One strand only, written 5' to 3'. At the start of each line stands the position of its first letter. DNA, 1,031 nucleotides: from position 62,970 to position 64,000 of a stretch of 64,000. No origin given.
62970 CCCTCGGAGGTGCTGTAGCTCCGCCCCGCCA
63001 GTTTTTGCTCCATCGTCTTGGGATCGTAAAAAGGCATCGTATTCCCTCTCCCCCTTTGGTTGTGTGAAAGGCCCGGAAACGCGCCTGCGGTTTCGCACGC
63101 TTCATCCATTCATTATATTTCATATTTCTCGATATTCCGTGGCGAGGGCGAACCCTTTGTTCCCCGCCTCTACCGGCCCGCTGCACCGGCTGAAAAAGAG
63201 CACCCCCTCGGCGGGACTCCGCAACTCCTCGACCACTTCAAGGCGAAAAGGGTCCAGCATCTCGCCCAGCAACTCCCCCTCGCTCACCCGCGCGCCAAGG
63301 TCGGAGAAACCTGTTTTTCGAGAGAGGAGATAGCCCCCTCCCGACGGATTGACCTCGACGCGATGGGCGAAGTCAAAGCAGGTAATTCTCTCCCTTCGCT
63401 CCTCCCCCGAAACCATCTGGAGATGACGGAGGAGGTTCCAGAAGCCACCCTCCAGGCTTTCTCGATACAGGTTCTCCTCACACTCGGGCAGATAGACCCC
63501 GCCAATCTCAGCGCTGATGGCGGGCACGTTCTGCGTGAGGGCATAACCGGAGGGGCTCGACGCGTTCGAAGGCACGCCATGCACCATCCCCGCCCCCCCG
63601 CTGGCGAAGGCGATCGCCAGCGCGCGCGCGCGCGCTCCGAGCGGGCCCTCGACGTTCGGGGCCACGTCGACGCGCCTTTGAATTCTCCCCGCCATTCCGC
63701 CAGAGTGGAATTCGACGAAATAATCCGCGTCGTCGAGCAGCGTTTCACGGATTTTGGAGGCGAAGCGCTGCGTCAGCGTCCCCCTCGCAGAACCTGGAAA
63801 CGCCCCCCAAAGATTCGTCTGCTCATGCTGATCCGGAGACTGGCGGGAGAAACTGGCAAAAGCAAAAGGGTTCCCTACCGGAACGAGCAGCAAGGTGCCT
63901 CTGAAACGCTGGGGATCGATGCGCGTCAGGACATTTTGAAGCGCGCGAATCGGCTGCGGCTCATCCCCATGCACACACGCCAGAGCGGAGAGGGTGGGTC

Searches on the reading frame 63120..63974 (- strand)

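Call 26: search_protein_families(library=pfam, proteins=[window:63120-63974:-], max_evalue=0.00001)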
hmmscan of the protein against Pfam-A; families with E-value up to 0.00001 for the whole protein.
window:63120-63974:- (284 aa): 1 family
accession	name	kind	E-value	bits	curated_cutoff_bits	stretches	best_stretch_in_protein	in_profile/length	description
PF24827.1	AstE_AspA_cat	-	1.5e-14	54.4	25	1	1-163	11-172/192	Succinylglutamate desuccinylase/Aspartoacylase catalytic domain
